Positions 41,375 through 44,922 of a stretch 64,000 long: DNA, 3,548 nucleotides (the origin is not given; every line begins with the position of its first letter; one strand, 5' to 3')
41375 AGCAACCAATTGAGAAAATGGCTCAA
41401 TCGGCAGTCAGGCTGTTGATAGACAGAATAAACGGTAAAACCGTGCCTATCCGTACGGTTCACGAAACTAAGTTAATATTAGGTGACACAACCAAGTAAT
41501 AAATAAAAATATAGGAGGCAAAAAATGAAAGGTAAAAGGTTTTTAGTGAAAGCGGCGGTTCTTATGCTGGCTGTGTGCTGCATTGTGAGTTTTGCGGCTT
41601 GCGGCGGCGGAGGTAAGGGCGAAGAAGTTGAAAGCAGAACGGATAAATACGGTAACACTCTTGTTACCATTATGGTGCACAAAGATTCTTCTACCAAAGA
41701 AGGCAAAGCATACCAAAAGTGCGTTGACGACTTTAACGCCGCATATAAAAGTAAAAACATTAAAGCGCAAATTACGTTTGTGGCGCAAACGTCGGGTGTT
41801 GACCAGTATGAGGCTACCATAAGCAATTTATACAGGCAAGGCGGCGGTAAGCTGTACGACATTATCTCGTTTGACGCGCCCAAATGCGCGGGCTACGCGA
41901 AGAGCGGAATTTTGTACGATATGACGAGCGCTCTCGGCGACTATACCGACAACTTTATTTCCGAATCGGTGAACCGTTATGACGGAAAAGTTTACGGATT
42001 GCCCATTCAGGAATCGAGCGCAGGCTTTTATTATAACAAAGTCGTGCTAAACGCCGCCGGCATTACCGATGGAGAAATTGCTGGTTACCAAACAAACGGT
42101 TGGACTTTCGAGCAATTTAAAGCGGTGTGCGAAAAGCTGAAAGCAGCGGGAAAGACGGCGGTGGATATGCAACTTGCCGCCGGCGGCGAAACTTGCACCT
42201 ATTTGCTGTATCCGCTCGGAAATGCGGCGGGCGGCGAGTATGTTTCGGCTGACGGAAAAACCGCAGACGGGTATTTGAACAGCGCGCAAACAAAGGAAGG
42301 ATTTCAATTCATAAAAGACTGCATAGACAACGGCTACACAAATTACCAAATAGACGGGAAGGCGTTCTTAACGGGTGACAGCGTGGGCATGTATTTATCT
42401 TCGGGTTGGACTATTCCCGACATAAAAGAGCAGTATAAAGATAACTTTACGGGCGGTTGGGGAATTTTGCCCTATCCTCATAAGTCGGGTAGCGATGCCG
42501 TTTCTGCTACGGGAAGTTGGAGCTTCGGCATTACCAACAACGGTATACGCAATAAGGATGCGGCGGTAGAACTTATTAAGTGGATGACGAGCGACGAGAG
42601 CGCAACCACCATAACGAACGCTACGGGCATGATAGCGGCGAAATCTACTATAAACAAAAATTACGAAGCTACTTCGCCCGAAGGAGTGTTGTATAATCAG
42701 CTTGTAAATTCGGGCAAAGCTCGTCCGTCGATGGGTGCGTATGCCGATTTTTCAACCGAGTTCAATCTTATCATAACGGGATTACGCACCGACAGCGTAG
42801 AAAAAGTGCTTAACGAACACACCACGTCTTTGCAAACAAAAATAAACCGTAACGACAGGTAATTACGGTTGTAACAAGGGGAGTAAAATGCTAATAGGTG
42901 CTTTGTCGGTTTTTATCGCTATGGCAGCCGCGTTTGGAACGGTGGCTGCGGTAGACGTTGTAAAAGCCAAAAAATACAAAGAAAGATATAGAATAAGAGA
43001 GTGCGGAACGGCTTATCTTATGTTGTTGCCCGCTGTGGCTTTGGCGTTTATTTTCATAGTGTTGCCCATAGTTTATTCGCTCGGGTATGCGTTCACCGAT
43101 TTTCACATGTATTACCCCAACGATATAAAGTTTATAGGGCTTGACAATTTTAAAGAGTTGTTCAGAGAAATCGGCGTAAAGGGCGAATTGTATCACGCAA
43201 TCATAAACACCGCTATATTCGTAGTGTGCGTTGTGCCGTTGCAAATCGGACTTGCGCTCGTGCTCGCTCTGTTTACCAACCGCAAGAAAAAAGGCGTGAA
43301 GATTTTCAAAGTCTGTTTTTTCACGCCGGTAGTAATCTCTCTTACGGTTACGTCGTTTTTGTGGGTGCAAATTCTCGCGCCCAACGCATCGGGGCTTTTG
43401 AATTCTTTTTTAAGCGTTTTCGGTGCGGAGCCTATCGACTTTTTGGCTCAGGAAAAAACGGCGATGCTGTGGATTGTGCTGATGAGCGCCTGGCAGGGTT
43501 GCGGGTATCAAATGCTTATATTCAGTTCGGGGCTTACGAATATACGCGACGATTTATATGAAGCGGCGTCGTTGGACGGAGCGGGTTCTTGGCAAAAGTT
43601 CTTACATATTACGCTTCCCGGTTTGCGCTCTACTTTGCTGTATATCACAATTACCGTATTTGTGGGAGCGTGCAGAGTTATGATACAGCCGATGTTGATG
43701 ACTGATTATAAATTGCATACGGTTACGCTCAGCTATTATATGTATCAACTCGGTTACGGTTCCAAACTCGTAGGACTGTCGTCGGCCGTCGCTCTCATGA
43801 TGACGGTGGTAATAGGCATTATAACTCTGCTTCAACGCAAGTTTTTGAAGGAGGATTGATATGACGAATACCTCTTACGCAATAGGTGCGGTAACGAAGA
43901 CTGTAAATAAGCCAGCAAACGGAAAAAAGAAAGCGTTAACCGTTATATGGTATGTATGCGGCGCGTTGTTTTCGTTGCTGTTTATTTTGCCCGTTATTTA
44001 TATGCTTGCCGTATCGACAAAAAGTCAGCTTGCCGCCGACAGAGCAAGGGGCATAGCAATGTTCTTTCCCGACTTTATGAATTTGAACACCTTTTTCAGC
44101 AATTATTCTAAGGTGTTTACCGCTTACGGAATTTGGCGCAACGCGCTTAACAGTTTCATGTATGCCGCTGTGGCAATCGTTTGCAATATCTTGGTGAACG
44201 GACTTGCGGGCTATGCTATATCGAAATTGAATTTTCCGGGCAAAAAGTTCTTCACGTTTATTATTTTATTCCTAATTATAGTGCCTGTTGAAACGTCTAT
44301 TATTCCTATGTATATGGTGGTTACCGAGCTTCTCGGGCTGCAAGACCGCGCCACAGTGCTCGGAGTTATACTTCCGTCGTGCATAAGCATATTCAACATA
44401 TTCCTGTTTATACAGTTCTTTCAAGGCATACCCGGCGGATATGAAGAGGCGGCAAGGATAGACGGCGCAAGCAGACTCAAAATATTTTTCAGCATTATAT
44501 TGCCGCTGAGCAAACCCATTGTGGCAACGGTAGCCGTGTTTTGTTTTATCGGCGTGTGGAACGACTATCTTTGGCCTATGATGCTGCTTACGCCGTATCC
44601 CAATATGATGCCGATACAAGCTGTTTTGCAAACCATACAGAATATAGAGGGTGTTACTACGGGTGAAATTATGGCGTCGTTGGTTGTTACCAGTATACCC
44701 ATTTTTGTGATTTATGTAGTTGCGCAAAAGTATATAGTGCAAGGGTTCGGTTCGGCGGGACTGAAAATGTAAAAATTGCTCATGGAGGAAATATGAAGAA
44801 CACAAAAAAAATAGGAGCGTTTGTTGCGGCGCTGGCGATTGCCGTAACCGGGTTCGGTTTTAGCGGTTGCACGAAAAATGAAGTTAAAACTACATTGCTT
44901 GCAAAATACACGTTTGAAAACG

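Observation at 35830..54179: Complete Gram-positive fructan-utilisation locus resembling a Bacteroides PUL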

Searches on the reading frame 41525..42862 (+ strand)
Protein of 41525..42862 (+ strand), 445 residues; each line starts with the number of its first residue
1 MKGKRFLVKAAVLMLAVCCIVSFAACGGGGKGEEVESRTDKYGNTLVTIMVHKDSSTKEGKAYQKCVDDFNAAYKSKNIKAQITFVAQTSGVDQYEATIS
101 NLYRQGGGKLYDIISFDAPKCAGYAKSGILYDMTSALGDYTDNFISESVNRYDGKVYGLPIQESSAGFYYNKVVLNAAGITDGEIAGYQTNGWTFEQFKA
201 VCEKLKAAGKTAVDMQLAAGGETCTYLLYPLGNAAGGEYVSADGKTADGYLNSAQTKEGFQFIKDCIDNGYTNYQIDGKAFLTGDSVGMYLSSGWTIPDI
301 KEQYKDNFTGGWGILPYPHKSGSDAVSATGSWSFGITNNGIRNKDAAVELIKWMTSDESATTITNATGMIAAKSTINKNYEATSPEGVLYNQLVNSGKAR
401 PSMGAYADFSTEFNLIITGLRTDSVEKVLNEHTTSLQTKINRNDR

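Call 3: search_protein_families(library=pfam, proteins=[window:41525-42862:+], max_evalue=0.01)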
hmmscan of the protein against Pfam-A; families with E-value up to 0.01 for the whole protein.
window:41525-42862:+ (445 aa): 2 families
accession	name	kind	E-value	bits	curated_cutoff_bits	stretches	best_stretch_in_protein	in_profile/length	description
PF13416.11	SBP_bac_8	-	2.1e-29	103.6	27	1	67-377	3-266/279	Bacterial extracellular solute-binding protein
PF01547.30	SBP_bac_1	-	3.2e-22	80.3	26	1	55-360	2-306/307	Bacterial extracellular solute-binding protein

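Call 9: search_protein_families(library=ncbifam, proteins=[window:41525-42862:+], max_evalue=0.001)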
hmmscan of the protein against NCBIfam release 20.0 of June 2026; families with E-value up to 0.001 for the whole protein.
window:41525-42862:+ (445 aa): 3 families
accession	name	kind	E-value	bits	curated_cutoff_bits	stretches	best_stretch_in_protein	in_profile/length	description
NF007011.0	PRK09474.1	equivalog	4.4e-15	55.4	291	1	109-376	81-334/396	maltose/maltodextrin ABC transporter substrate-binding protein MalE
TIGR03850.1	bind_CPR_0540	equivalog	6.8e-08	31.5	299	1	150-434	144-420/437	carbohydrate ABC transporter substrate-binding protein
TIGR03851.1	chitin_NgcE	equivalog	8.6e-07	28.2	399.65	1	150-372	147-369/450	N-acetylglucosamine/diacetylchitobiose ABC transporter substrate-binding protein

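Call 53: search_solved_structures(query=window:41525-42862:+, max_evalue=0.001)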
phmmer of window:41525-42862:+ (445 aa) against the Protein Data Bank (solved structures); distinct sequences matched with E-value up to 0.001: 433 (the best 60 are shown).
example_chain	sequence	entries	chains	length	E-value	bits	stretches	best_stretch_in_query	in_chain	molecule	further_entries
4rk2_A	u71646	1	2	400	4.9e-14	55.2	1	73-388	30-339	Putative sugar ABC transporter, substrate-binding protein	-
3jzj_A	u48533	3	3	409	2.2e-13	53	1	96-382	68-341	Acarbose/maltose binding protein GacH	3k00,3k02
3k01_A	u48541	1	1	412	2.6e-13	52.8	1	96-382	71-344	Acarbose/maltose binding protein GacH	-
7bvt_A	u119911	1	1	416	3.1e-13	52.5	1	109-414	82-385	Hypothetical sugar ABC-transporter sugar binding protein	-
4qrz_A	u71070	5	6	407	1.6e-10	43.6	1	98-355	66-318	ABC-TYPE SUGAR TRANSPORTER | ABC transporter, substrate binding protein (Sugar)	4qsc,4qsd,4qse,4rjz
6i5w_A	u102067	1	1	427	2.3e-10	43.1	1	44-382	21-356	Solute Binding Protein BlMnBP1, Blac_00780 in complex with mannopentaose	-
6i5v_A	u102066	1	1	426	2.3e-10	43.1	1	44-382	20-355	Solute Binding Protein, BlMnBP1 in complex with mannotrisoe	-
1n3w_A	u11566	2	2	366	2.4e-10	43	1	106-375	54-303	Maltose-binding periplasmic protein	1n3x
1nl5_A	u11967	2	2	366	3.3e-10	42.5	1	106-374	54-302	Maltose-binding periplasmic protein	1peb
6i5r_A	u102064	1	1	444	6.9e-10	41.5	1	41-383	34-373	Sugar ABC transporter substrate-binding protein, BlMnBP1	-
5e24_A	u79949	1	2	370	1.1e-09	40.9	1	106-375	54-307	Maltose-binding periplasmic protein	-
7eho_A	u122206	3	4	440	1.2e-09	40.7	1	108-339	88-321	Chitin oligosaccharide binding protein NagB2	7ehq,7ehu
8zlw_A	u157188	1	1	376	1.3e-09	40.5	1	106-374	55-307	Maltodextrin-binding protein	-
7xmn_A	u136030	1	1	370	1.4e-09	40.5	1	106-374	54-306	Maltodextrin-binding protein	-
6qf7_A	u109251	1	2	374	1.4e-09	40.5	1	106-374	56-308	Maltodextrin-binding protein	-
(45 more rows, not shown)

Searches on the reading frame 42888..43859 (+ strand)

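Call 3: search_protein_families(library=pfam, proteins=[window:42888-43859:+], max_evalue=0.01)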
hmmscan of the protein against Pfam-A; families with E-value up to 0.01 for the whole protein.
window:42888-43859:+ (323 aa): 1 family
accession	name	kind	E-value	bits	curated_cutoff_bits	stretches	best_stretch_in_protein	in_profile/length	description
PF00528.27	BPD_transp_1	-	1.6e-15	57.8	26.4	1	120-317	2-180/184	Binding-protein-dependent transport system inner membrane component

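Call 9: search_protein_families(library=ncbifam, proteins=[window:42888-43859:+], max_evalue=0.001)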
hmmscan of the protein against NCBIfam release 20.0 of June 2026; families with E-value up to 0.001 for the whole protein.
window:42888-43859:+ (323 aa): 11 families
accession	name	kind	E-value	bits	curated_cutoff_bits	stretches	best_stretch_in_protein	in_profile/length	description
NF007852.0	PRK10561.1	equivalog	3.8e-25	89.4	335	1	37-321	9-289/295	sn-glycerol-3-phosphate ABC transporter permease UgpA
NF040931.1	ABC_arch_GlcT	equivalog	2.1e-23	83.3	360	1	45-312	1-263/278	glucose ABC transporter permease GlcT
NF008232.0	PRK10999.1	equivalog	5.4e-21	74.9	392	1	82-321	264-516/520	maltose ABC transporter permease MalF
TIGR03262.1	PhnU2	equivalog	3.9e-11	42.3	593.25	1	47-262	8-202/546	putative 2-aminoethylphosphonate ABC transporter permease subunit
NF008231.0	PRK10998.1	equivalog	8.7e-08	32.1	261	1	205-320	170-285/296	maltose ABC transporter permease MalG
TIGR02141.1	modB_ABC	equivalog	1.6e-06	27.9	182.6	1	109-317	8-202/208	molybdate ABC transporter permease subunit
NF040932.1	ABC_arch_GlcU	equivalog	4.8e-06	26.4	340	1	210-321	150-262/272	glucose ABC transporter permease GlcU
TIGR01581.1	Mo_ABC_porter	hypoth_equivalog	7.2e-05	22.4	210.3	1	104-307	26-219/225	ABC transporter permease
NF008620.0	PRK11602.1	equivalog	0.00012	21.5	442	1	49-318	26-270/291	sulfate/thiosulfate ABC transporter permease CysW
TIGR00969.1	3a0106s02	subfamily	0.00016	21.2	240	1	90-260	49-213/272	sulfate ABC transporter permease subunit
NF008210.0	PRK10973.1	equivalog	0.0006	19.6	297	1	211-320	161-273/281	sn-glycerol-3-phosphate ABC transporter permease UgpE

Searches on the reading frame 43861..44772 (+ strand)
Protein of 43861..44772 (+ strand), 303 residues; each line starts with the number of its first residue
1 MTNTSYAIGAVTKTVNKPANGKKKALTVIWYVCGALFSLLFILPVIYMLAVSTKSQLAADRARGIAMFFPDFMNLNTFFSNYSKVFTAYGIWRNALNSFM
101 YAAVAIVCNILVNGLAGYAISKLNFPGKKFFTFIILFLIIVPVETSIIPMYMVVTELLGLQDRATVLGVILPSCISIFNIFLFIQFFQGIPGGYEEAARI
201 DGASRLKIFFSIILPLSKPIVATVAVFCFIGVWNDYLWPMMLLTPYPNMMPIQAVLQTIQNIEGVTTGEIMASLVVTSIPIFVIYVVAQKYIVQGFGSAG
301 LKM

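Call 3: search_protein_families(library=pfam, proteins=[window:43861-44772:+], max_evalue=0.01)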
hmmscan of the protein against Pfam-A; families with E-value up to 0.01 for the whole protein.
window:43861-44772:+ (303 aa): 2 families
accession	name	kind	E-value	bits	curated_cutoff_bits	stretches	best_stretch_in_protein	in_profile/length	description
PF00528.27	BPD_transp_1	-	5.3e-18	65.8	26.4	1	117-295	5-181/184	Binding-protein-dependent transport system inner membrane component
PF18893.5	DUF5652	-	0.0022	18.1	23.4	1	27-56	39-68/71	Family of unknown function (DUF5652)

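Call 9: search_protein_families(library=ncbifam, proteins=[window:43861-44772:+], max_evalue=0.001)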
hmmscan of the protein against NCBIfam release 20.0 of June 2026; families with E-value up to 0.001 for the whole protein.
window:43861-44772:+ (303 aa): 10 families
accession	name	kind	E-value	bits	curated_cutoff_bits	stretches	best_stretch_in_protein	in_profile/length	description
NF008210.0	PRK10973.1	equivalog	5.9e-34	118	297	1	72-296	55-276/281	sn-glycerol-3-phosphate ABC transporter permease UgpE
NF040932.1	ABC_arch_GlcU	equivalog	4.2e-21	75.8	340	1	28-298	3-266/272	glucose ABC transporter permease GlcU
NF008231.0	PRK10998.1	equivalog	3.2e-20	72.9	261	1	94-302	84-295/296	maltose ABC transporter permease MalG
TIGR03262.1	PhnU2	equivalog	3.3e-07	29.3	593.25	1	79-290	40-258/546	putative 2-aminoethylphosphonate ABC transporter permease subunit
NF040839.1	tungstate_WtpB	equivalog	6e-07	29.3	340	1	83-285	34-244/251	tungstate ABC transporter permease WtpB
NF007047.0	PRK09500.1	equivalog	2.5e-06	27.3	326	1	80-253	45-217/257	spermidine/putrescine ABC transporter permease PotC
NF006939.0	PRK09421.1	equivalog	4.4e-06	26.2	262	1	93-230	10-159/230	molybdate ABC transporter permease subunit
TIGR02141.1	modB_ABC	equivalog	2.1e-05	24.3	182.6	1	98-232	3-148/208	molybdate ABC transporter permease subunit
TIGR01581.1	Mo_ABC_porter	hypoth_equivalog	9.2e-05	22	210.3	1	94-232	22-171/225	ABC transporter permease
NF007963.0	PRK10683.1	equivalog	0.00037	20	489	0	36-286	39-307/317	putrescine ABC transporter permease PotH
